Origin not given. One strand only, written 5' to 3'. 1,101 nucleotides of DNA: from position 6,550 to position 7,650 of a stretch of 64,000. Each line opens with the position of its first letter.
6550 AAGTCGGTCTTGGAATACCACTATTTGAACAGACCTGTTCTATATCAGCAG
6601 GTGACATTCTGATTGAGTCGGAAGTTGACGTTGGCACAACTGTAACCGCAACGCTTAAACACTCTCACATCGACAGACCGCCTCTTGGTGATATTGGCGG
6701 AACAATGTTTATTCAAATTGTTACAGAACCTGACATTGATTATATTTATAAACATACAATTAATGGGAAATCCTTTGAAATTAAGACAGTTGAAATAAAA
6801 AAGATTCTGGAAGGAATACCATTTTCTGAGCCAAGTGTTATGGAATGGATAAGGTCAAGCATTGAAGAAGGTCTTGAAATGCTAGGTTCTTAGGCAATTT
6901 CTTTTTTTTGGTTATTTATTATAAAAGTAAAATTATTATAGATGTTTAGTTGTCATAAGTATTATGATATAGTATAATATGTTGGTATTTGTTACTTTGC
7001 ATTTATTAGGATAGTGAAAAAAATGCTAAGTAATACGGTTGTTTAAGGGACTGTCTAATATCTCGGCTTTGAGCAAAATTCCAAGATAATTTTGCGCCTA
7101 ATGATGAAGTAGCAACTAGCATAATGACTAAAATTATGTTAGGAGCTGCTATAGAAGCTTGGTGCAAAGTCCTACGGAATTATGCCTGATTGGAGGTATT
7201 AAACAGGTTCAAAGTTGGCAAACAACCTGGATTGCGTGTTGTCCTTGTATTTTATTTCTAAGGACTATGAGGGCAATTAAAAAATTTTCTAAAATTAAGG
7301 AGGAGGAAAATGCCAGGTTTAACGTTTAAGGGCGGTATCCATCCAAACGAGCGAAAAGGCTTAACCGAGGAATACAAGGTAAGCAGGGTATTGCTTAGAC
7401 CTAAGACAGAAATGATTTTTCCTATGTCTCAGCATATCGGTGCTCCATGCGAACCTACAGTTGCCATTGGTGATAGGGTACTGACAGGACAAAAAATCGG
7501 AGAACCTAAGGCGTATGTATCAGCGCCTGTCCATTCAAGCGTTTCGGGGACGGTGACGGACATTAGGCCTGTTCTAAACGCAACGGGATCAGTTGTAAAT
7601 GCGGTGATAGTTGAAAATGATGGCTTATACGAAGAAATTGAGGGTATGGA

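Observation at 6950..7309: About 325-nt structured leader of unrecognised class in front of rnfCDGEAB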

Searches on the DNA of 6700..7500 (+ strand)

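Call 3: search_rna_families(source=window, start=6700, end=7500, threshold=evalue, max_evalue=10, show_alignments=3)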
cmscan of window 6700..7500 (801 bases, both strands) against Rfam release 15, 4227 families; matches with E-value up to 10: 5.
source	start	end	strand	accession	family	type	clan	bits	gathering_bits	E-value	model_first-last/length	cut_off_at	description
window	6728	6811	+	RF00152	SNORD79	Gene; snRNA; snoRNA; CD-box;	CL00069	20.4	47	1.8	1-83/83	no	Small nucleolar RNA SNORD79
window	7217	7309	+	RF02526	SSRC34_1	Gene; sRNA;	-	18.4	64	9.3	1-128/128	no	Streptococcus sRNA SSRC34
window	7098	7169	+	RF00737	mir-322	Gene; miRNA;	-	17.5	62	1.6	1-84/84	no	mir-322 microRNA precursor family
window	7401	7491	+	RF01574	DdR6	Gene; snRNA; snoRNA; CD-box;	-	16.1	90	8.2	1-86/86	no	Dictyostelium snoRNA DdR6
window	7285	7322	+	RF01641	ceN53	Gene; snRNA; snoRNA; CD-box;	-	15.2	50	6.4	33-70/74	no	Caenorhabditis snoRNA ceN53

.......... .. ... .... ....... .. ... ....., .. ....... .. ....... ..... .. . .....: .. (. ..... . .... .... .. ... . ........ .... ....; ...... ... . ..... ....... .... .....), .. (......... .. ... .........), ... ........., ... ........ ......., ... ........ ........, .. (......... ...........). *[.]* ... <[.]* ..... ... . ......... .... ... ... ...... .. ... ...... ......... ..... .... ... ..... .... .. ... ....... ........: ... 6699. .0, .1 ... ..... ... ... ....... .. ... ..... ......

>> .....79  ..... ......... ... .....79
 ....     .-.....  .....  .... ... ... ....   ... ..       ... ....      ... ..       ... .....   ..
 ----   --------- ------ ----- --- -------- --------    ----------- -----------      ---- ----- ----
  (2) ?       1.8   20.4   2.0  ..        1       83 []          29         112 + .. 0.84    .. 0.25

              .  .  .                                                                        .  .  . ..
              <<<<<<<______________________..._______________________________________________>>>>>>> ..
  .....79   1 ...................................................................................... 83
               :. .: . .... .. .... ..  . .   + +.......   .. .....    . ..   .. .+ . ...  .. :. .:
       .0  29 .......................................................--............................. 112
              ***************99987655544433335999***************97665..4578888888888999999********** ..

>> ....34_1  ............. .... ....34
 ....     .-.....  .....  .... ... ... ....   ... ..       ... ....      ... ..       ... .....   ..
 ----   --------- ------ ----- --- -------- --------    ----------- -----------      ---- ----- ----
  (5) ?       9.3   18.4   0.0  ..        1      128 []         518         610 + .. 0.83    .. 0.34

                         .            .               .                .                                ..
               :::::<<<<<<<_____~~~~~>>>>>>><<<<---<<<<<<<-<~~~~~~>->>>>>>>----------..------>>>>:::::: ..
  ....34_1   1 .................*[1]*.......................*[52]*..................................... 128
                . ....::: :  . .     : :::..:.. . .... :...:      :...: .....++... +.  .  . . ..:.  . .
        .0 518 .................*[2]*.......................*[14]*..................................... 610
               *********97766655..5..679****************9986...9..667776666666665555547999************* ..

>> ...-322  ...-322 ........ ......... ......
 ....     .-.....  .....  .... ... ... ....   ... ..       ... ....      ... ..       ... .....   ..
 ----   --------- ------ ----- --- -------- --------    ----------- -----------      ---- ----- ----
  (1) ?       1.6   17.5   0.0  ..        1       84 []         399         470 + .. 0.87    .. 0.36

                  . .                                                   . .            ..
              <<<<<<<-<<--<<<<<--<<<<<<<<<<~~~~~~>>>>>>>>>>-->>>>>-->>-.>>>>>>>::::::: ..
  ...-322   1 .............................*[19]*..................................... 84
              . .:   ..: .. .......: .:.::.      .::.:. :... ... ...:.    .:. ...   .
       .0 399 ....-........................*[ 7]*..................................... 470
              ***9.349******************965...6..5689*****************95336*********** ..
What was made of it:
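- On Any Rfam 15 family (riboswitches, T-box, leaders, 6S, SRP and others): Call 3: the best hits score 15-20 bits against thresholds of 47-90, with E of 1.6-9.
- Checked: Known families: no Rfam family matches at E<=10 beyond noise (call 3).
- No known family explains it (call 3).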

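Call 44: search_dna_similar(query=window:6985-7309:+, collection=plasmids, mode=distant, max_evalue=0.01, max_rows=10)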
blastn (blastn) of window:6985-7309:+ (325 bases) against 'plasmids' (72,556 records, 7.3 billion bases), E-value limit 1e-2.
No match.

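Call 45: search_dna_similar(query=window:6985-7309:+, collection=phages, mode=distant, max_evalue=0.01, max_rows=10)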
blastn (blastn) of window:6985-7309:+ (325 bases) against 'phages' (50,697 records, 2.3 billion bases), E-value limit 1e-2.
No match.

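Call 79: build_rna_model(alignment_id=A1)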
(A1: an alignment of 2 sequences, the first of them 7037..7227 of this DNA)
Model R1 built from alignment A1 (2 sequences, 191 columns); structure: RNAalifold consensus.
model positions 191; base pairs 68; branch points 0; effective number of sequences 0.61; information 0.589 bits per position. Calibrated on 0.2 Mb of random sequence (short: E-values are rough).
structure used (alignment columns):
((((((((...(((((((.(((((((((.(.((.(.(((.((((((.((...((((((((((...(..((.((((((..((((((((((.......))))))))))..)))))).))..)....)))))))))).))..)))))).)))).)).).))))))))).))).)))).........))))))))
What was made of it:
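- On Riboswitch (any class): The consensus fold has 68 pairs and 0 branch points (call 79).
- Closest known: Riboswitches, T-boxes and attenuators. Different: No junction (call 79).
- The rod shape has no branch points (call 79). No multi-helix junction (call 79).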

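Call 80: search_with_rna_model(model_id=R1, sources=[window, L001, L002, L003, L004, L005, L006, L007, L008, L009, L017, L018, L019, L021, L022, L023, L024, L025, L026, L027, L028, L029, L030, L032], max_evalue=10)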
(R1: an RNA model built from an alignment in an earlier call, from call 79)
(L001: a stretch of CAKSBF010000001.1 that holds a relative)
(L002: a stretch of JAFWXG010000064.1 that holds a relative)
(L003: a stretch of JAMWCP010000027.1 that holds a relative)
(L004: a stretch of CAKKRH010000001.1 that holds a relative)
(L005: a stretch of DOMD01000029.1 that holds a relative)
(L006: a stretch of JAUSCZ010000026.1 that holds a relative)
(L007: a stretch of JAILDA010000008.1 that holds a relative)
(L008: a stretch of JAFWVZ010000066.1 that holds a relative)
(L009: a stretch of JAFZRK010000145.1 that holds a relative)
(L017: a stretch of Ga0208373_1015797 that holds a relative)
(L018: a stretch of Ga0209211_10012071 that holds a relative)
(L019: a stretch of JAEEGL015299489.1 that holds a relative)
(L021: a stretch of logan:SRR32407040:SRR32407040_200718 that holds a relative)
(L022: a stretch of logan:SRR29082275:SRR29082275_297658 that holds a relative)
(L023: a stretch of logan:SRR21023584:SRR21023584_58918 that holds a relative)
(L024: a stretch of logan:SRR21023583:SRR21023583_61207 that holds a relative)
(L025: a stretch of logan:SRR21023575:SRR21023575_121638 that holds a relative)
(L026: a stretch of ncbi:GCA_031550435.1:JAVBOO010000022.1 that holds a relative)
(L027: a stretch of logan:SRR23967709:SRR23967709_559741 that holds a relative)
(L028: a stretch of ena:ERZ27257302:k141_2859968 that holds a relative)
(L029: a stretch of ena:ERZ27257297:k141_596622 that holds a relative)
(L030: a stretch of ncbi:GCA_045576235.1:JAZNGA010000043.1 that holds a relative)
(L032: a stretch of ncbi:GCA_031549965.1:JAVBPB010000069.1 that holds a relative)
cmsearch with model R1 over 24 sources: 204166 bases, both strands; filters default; matches with E-value up to 10: 2.
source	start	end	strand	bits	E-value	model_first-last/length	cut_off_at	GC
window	7037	7227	+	234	2.9e-58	1-191/191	no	0.39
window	7037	7227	-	44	3.8e-09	1-191/191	no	0.39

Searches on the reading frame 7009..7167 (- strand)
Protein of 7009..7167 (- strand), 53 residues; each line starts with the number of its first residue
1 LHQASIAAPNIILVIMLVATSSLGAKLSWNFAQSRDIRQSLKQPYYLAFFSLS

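Call 74: search_protein_families(library=pfam, max_evalue=1, proteins=[window:7009-7167:-])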
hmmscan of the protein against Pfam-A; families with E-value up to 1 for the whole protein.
seq(53 aa): 0 families

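Call 75: search_protein_families(library=ncbifam, max_evalue=1, proteins=[window:7009-7167:-])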
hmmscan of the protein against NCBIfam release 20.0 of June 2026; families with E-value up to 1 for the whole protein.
seq(53 aa): 1 family
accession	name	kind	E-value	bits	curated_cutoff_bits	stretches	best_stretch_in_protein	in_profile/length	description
NF007938.0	PRK10655.1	equivalog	0.053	12.7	409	1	10-51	274-313/438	putrescine-ornithine antiporter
